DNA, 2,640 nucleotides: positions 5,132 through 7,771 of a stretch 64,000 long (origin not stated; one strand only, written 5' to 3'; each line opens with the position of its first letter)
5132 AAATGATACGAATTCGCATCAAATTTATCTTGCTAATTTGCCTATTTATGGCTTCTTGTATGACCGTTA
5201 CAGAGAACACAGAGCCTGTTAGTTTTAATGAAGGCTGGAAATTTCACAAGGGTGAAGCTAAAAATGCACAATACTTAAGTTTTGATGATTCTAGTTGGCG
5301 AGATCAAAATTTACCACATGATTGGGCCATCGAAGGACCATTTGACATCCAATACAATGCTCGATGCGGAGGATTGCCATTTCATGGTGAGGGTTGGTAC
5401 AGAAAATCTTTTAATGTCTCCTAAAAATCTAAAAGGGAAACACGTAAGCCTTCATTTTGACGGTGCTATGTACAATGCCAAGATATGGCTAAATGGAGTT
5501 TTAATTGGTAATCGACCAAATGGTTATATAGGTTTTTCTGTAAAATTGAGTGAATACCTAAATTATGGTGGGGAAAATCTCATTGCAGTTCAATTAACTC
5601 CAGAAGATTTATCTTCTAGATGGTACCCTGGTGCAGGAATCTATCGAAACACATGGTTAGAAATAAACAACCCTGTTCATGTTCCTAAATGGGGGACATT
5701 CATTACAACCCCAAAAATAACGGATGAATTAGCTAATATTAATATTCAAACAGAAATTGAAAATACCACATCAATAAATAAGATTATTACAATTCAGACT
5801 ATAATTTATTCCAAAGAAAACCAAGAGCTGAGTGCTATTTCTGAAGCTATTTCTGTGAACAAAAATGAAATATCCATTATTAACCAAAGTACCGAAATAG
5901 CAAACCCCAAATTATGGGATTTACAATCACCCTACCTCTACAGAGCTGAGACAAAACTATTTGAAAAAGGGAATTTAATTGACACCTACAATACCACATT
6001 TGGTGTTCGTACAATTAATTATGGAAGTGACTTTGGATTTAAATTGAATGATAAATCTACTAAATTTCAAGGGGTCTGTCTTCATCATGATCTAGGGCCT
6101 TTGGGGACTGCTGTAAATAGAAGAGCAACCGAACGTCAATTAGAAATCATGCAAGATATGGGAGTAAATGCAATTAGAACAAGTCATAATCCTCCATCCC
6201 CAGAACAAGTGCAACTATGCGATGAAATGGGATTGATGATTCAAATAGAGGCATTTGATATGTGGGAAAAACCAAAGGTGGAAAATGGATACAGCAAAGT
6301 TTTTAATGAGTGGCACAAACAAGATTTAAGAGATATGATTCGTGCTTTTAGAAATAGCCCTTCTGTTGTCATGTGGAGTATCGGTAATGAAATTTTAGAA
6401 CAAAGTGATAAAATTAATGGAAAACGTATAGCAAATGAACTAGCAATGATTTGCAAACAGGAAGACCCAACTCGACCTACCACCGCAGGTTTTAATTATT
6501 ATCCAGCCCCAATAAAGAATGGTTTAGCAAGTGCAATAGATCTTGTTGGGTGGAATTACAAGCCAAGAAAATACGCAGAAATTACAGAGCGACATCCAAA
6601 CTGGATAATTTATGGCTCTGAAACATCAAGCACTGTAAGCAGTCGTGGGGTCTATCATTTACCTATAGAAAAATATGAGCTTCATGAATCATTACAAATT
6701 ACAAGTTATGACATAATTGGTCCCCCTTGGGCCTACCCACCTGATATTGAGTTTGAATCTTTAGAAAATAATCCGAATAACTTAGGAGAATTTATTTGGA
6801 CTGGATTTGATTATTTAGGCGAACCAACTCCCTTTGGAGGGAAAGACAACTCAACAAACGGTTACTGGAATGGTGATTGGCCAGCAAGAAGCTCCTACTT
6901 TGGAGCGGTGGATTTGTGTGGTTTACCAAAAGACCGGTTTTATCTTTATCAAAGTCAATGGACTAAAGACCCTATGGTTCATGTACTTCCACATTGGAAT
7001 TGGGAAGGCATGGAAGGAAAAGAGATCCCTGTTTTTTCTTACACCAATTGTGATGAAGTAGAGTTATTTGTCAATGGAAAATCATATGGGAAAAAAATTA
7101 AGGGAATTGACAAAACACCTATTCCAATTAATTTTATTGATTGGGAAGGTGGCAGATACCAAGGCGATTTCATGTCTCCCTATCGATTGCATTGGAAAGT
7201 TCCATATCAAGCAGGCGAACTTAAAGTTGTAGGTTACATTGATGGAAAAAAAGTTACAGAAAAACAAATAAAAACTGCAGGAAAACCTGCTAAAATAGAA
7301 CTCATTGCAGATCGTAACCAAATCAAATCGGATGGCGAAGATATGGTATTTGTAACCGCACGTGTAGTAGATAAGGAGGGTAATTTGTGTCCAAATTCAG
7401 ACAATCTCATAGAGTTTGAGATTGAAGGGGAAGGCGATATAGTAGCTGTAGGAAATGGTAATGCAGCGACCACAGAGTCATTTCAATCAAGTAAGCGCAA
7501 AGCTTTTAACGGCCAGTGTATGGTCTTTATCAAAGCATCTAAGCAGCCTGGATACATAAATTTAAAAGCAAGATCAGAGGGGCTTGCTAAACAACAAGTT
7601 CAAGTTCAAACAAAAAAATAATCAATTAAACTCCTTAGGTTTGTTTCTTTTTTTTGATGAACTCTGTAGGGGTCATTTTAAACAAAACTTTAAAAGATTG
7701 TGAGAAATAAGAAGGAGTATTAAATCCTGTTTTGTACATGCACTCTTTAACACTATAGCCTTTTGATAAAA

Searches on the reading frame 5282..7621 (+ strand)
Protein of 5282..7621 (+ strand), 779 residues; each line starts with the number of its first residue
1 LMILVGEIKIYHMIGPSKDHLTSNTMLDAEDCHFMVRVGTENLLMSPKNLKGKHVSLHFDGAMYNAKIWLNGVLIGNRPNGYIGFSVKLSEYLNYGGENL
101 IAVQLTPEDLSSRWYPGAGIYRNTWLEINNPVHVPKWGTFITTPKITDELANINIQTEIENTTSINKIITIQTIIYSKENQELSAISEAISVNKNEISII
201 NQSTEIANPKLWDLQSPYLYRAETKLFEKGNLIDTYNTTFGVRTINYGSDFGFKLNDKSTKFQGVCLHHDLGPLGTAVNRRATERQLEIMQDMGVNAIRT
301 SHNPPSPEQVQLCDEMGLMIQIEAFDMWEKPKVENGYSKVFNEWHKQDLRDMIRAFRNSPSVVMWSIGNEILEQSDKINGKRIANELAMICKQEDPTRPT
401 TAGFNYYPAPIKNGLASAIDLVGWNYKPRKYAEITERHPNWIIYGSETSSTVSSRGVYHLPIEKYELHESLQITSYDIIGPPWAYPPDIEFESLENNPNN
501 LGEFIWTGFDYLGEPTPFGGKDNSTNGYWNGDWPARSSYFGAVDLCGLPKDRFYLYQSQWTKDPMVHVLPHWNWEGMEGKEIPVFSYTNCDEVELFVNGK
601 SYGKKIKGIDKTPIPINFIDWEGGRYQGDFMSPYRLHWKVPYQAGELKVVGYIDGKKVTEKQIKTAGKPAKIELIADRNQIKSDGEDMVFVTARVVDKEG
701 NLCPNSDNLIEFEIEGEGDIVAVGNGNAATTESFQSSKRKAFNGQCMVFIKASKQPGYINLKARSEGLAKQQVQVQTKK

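Call 26: search_protein_families(library=pfam, proteins=[window:5282-7621:+], max_evalue=0.00001)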
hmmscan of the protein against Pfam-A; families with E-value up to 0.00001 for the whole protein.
window:5282-7621:+ (779 aa): 6 families
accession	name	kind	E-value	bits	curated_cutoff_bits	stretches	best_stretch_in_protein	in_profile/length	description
PF18565.7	Glyco_hydro2_C5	-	2.1e-37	127.5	32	1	672-774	1-103/103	Glycoside hydrolase family 2 C-terminal domain 5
PF02836.23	Glyco_hydro_2_C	-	1e-24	87.7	21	1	253-401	8-159/302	Glycosyl hydrolases family 2, TIM barrel domain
PF16355.11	DUF4982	-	1.2e-22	80.1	23.9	1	579-658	1-60/61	Domain of unknown function (DUF4982)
PF00703.27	Glyco_hydro_2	-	1.1e-16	62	23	1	140-243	6-109/109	Glycosyl hydrolases family 2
PF02837.24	Glyco_hydro_2_N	-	1.2e-10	42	28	1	47-126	76-165/169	Glycosyl hydrolases family 2, sugar binding domain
PF22666.2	Glyco_hydro_2_N2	-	2.9e-06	27.9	27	1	45-107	58-119/167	Glycosyl hydrolase 2 galactose-binding domain-like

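Call 41: search_solved_structures(query=window:5282-7621:+, max_evalue=1e-50)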
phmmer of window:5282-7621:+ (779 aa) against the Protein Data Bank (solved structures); distinct sequences matched with E-value up to 1e-50: 19.
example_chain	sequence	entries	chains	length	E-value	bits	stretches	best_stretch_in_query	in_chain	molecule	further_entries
5t98_A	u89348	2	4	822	8.3e-285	950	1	50-772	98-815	Glycoside Hydrolase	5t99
9bey_A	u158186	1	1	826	6.1e-267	890.9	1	46-773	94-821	GH2 beta-galactosidase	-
7cwd_A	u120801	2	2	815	3.6e-187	627.1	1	46-776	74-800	beta-glalactosidase | beta-galactosidase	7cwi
4ypj_A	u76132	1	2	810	5.1e-177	593.5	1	45-775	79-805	Beta galactosidase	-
8q2h_A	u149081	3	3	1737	4e-176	590.6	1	45-775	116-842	beta-galactosidase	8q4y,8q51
4cu6_A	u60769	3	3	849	2.3e-146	492.2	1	46-778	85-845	BETA-GALACTOSIDASE | GLYCOSIDE HYDROLASE 2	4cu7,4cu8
4cuc_A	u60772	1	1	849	5.5e-146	490.9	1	46-778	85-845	BETA-GALACTOSIDASE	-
6qub_B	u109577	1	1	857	5.9e-143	480.9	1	47-777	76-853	Beta-galactosidase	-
6qub_A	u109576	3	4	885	6.8e-143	480.7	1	47-777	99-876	Beta-galactosidase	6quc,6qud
7nit_A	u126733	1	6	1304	2.5e-142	478.8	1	47-777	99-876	Beta-galactosidase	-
5dmy_A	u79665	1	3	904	3e-141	475.2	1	47-777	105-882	Beta-galactosidase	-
7rsk_A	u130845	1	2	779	2.7e-134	452.2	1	51-450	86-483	Glycosyl hydrolase family 2, sugar binding domain protein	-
6b6l_A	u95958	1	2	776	5.7e-134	451.2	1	51-450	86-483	Glycosyl hydrolase family 2, sugar binding domain protein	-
3gm8_A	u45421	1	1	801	3.2e-117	395.8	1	46-459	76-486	Glycoside hydrolase family 2, candidate beta-glycosidase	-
5t9a_A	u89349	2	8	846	2.1e-105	356.7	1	45-371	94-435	Glycoside Hydrolase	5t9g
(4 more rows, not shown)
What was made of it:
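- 3006..11840 (.): Upstream locus genes: GH29 (3006-4439, +), GH2 (5282-7621, +), hybrid two-component regulator (7635-11840, -). The GH2 matches PDB 5t98 at E 8e-285 (call 41).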
